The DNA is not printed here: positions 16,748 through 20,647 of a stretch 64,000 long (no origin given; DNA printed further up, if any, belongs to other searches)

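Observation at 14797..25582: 2,944-aa Cys-rich secreted giant protein downstream of an O-antigen-ligase-like gene and a TSP3-repeat protein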

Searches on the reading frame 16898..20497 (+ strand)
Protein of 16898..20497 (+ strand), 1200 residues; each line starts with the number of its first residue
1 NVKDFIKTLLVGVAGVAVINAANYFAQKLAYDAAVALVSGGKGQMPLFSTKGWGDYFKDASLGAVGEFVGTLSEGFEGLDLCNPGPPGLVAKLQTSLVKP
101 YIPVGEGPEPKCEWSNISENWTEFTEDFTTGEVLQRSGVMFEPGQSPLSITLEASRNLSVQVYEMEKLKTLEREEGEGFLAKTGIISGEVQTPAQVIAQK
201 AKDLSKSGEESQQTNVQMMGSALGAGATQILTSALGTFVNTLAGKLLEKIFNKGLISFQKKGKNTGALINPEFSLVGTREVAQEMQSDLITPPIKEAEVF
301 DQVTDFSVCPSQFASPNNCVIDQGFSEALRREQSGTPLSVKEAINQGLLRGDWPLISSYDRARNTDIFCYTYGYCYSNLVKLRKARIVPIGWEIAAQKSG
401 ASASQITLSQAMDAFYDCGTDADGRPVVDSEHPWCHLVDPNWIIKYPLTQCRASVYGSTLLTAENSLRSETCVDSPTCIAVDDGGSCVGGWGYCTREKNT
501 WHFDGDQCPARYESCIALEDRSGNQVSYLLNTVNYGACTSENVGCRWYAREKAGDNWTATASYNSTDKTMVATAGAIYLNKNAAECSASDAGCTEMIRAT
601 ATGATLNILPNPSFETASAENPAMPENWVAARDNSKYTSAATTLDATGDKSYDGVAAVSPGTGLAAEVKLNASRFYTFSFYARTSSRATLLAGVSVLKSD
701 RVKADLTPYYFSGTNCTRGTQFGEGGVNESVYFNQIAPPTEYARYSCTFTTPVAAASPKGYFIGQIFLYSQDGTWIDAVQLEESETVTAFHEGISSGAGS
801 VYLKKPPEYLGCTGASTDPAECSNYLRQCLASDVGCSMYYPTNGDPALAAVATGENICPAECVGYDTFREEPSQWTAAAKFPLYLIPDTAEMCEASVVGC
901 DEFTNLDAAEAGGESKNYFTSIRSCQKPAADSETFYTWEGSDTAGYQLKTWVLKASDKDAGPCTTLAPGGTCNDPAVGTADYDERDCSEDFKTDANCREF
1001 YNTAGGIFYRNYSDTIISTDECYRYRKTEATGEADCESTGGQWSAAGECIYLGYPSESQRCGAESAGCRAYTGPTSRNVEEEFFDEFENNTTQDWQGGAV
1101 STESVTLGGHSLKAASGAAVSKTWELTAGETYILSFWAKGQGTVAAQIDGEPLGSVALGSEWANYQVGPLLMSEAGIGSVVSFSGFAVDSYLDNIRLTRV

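Call 35: search_solved_structures(query=A3, max_evalue=1)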
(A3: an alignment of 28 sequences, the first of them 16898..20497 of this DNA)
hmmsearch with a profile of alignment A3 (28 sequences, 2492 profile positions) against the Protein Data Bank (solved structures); distinct sequences matched with E-value up to 1: 11.
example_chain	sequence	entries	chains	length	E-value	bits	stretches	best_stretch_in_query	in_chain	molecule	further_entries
1gui_A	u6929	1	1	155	4.2e-05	24.2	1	1146-1224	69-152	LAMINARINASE 16A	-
4xup_A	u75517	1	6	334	0.00029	21.5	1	1092-1191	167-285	Endo-1,4-beta-xylanase C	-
2zey_A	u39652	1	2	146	0.00063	20.4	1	641-741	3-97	S-layer associated multidomain endoglucanase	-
2zew_A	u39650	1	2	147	0.00071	20.2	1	641-741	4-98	S-layer associated multidomain endoglucanase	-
2zex_A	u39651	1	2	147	0.00073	20.1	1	641-741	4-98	S-layer associated multidomain endoglucanase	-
3oea_A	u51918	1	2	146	0.00085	19.9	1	641-740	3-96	S-layer associated multidomain endoglucanase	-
3oeb_A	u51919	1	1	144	0.0012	19.4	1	642-741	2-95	S-layer associated multidomain endoglucanase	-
8xmz_A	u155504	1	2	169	0.0048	17.4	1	645-749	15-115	T9SS C-terminal target domain-containing protein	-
4xun_A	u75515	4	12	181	0.013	16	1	1092-1192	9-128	Endo-1,4-beta-xylanase C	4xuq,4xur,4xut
2zez_A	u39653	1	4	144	0.38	11.1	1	643-741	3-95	S-layer associated multidomain endoglucanase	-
4xuo_A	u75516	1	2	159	0.51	10.7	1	646-740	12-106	Endo-1,4-beta-xylanase C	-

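Call 36: find_related_loci(query=A3, collection=genome_contigs, flank=10000)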
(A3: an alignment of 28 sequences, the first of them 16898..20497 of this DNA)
Query A3 (1200 aa) in genome_contigs; peptide patterns used: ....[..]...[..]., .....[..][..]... (x = any residue, [..] = any of these).
600 stretches matched a pattern (row limit reached: there are more); 567 encode a relative of the query (tblastn E <= 1e-3); the best 80 are kept; 80 distinct loci.
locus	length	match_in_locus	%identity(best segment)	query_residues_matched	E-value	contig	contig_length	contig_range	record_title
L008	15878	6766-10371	58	2-1200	0e+0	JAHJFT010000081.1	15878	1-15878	MAG: Patescibacteria group bacterium isolate Modern_marine_glass_biofilm.mb.42 Modern_marine_glas.mb.42_k141_918035, who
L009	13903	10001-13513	42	1-1200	0e+0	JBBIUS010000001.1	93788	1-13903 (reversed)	MAG: Candidatus Falkowbacteria bacterium isolate ETS170220_bin_59 NODE_140_length_93788_cov_4.87574, whole genome shotgu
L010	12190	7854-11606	38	1-1197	0e+0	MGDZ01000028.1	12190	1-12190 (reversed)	MAG: Candidatus Uhrbacteria bacterium RIFCSPHIGHO2_02_FULL_57_19 rifcsphigho2_02_scaffold_25916, whole genome shotgun se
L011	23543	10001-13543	39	1-1200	0e+0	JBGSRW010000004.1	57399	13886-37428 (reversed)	MAG: Patescibacteria group bacterium isolate JTS-AC368 k141_2471043, whole genome shotgun sequence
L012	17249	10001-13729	37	1-1200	0e+0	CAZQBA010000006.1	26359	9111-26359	MAG TPA_asm: uncultured Gammaproteobacteria bacterium isolate binchicken_co128_169 genome assembly, contig: NODE_1300_le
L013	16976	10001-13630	37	1-1200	0e+0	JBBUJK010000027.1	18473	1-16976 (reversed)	MAG: Patescibacteria group bacterium isolate H41-bin083_1 H41_bin083_1_000000000027, whole genome shotgun sequence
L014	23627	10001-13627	37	1-1200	0e+0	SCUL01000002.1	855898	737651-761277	MAG: Patescibacteria group bacterium isolate FW602_bin.41 FW602_bin.41-126857, whole genome shotgun sequence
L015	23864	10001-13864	36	2-1197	0e+0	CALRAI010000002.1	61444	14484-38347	MAG: Candidatus Uhrbacteria bacterium isolate MaH-04nov19-6 genome assembly, contig: MaH-04nov19-C907, whole genome shot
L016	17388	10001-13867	36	2-1197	0e+0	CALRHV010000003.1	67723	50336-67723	MAG: Candidatus Uhrbacteria bacterium isolate TrH-25oct19-208 genome assembly, contig: TrH-25oct19-C555, whole genome sh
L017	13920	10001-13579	38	15-1200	0e+0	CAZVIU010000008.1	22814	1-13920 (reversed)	MAG TPA_asm: uncultured Gammaproteobacteria bacterium isolate binchicken_co21_267 genome assembly, contig: NODE_1091_len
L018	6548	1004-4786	36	7-1200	0e+0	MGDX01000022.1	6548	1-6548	MAG: Candidatus Uhrbacteria bacterium RIFCSPHIGHO2_02_FULL_53_13 rifcsphigho2_02_scaffold_29111, whole genome shotgun se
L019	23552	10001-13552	37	2-1200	0e+0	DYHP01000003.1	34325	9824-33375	MAG TPA_asm: Candidatus Methylomirabilis sp. isolate DR5_44_9 Afr_mines_DR5_135_length_34325_cov_3_972279, whole genome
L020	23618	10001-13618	37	17-1200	0e+0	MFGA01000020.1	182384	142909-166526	MAG: Candidatus Falkowbacteria bacterium RIFOXYA2_FULL_38_12 rifoxya2_full_scaffold_72, whole genome shotgun sequence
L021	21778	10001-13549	39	6-1197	0e+0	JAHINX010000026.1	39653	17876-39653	MAG: Patescibacteria group bacterium isolate KR13_S3.mb.1 KR13_S3.mb.1_k141_295753, whole genome shotgun sequence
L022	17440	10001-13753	36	2-1200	0e+0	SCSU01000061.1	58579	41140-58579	MAG: Patescibacteria group bacterium isolate FW215_bin.7 FW215_bin.7-108530, whole genome shotgun sequence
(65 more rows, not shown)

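Call 47: predict_structure(alignment_id=A3)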
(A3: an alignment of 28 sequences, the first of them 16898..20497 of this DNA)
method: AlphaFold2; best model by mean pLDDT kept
length: 1200 residues; sequences in the alignment: 28
mean_pLDDT: 65.5   pTM: 0.30
mean pLDDT of the five models: 65.5, 64.2, 61.1, 60.2, 57.5
residues with pLDDT >= 90: 172; 70-90: 421; 50-70: 206; < 50: 401
segments of 3 or more residues with pLDDT < 50: 1-12, 40-51, 76-79, 86-106, 127-159, 168-228, 247-299, 449-455, 457-468, 470-487, 489-507, 510-514, 518-525, 528-547, 549-559, 567-570, 584-591, 724-727, 793-797, 833-839, 841-846, 848-890, 942-945, 1071-1078
pLDDT, mean of each block of 10 residues (from residue 1): 38 56 70 61 40 62 71 54 46 27 47 69 54 38 31 39 47 35 35 37 37 32 40 57 52 32 28 35 40 38 77 69 88 83 91 90 85 90 80 84 79 84 73 84 71 45 44 46 44 31 43 46 46 38 44 45 48 53 47 58 66 87 85 56 86 90 86 89 85 88 82 81 59 85 91 86 89 88 82 52 63 63 59 48 47 44 35 36 41 66 80 73 88 84 59 90 82 83 80 81 87 90 86 76 84 88 75 43 88 91 86 93 85 91 91 90 88 76 94 89
secondary structure, 60 per line:
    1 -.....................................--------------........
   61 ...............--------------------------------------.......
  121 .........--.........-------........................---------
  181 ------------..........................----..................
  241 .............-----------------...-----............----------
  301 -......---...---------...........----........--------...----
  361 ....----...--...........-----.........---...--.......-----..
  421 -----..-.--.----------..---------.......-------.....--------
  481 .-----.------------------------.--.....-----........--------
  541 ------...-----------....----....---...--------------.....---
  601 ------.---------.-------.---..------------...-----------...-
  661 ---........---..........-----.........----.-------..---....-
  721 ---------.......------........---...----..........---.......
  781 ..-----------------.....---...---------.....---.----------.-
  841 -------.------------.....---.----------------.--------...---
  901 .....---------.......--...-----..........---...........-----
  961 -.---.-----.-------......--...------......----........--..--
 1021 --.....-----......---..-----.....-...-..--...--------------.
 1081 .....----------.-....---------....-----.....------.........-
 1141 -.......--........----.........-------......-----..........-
elements in order (helices of 4 or more, strands of 3 or more residues): H2-38 H53-75 H114-129 H132-140 H148-171 H193-218 H223-253 H279-290 H302-307 H323-333 H340-345 E354-356 H361-364 H376-384 H390-398 H408-413 E454-460 E468-472 E515-519 E525-529 E547-549 E561-564 E569-572 E576-578 E593-597 E643-645 E657-659 E664-671 E675-684 E690-698 E716-719 E730-736 E743-750 E761-770 E774-782 E800-804 H820-824 H861-865 E901-905 E915-921 E924-926 E932-941 E945-955 H980-985 E997-1002 E1007-1011 E1023-1027 H1033-1038 E1049-1053 E1080-1085 E1098-1101 E1111-1114 E1120-1124 E1131-1139 E1142-1148 E1151-1158 E1163-1171 E1179-1184 E1190-1199

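Call 51: fold_search(model_id=the predicted structure, library=pdb)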
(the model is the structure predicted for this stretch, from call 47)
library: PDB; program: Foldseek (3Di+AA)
matches with E <= 10: 1550; with E <= 0.001: 194
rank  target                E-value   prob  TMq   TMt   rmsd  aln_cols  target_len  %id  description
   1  8dcm_C                4.0e-09  1.00  0.10  0.15  28.2       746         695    9  Crystal structure of Clostridioides difficile binary toxin proCDTb lacking D4 in complex with BINTOXB/22 Fab (released 2023-04-05)
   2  8w7n                  1.1e-08  1.00  0.09  0.10  33.7       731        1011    9  Crystal structure of the in-cell Cry1Aa purified from Bacillus thuringiensis (released 2024-03-06)
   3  9vql_B                2.2e-08  1.00  0.08  0.11  30.2       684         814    9  Cryo-EM structure of the dimeric Elapor1 mutant (released 2025-07-23)
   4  9vqm_D                2.8e-08  1.00  0.08  0.12  30.0       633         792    9  Cryo-EM structure of Elapor1WT in tetrameric form (released 2025-07-23)
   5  9h99                  4.5e-08  1.00  0.09  0.10  34.2       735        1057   11  Native structure of the full-length pesticidal protein Cry1Ca18 at pH7, from crystals formed in vivo (released 2025-11-12)
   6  4w8j                  6.5e-08  1.00  0.10  0.11  26.7       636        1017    9  Structure of the full-length insecticidal protein Cry1Ac reveals intriguing details of toxin packaging into in vivo form (released 2014-09-17)
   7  9vql_A                7.7e-08  1.00  0.08  0.11  31.6       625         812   11  Cryo-EM structure of the dimeric Elapor1 mutant (released 2025-07-23)
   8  9h9a                  9.5e-08  0.99  0.08  0.09  36.9       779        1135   10  native structure of the full-length pesticidal protein Cry8Ba2, from crystals formed in vivo (form 1) (released 2025-12-03)
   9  9qxq                  1.7e-07  0.99  0.08  0.09  35.0       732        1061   11  native structure of full-length pesticidal protein Cry1Ca18 at pH9, from crystals formed in vivo (released 2026-02-11)
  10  6v1v_B                4.5e-07  0.99  0.08  0.12  31.5       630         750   10  VIP3B (VIP3B_2160) adapted for crystallization (released 2019-12-18)
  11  8hhe_A                7.3e-07  1.00  0.09  0.16  22.0       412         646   10  Crystal structure of Cry5B from Bacillus thuringiensis at 4.5 A resolution (released 2022-12-07)
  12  6v1v_A                8.6e-07  0.99  0.08  0.12  31.4       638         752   10  VIP3B (VIP3B_2160) adapted for crystallization (released 2019-12-18)
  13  8ic1_A                9.5e-07  1.00  0.09  0.20  16.6       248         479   12  endo-alpha-D-arabinanase EndoMA1 D51N mutant from Microbacterium arabinogalactanolyticum in complex with arabinooligos (released 2023-08-16)
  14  6uwi_A                1.0e-06  1.00  0.09  0.17  28.9       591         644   10  Crystal structure of the Clostridium difficile translocase CDTb (released 2020-01-22)
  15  6uwi_E                1.1e-06  1.00  0.09  0.16  30.7       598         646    9  Crystal structure of the Clostridium difficile translocase CDTb (released 2020-01-22)
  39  2zew_A                6.2e-06  1.00  0.09  0.60   3.6       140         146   21  Family 16 Cabohydrate Binding Domain Module 1 (released 2008-03-04)
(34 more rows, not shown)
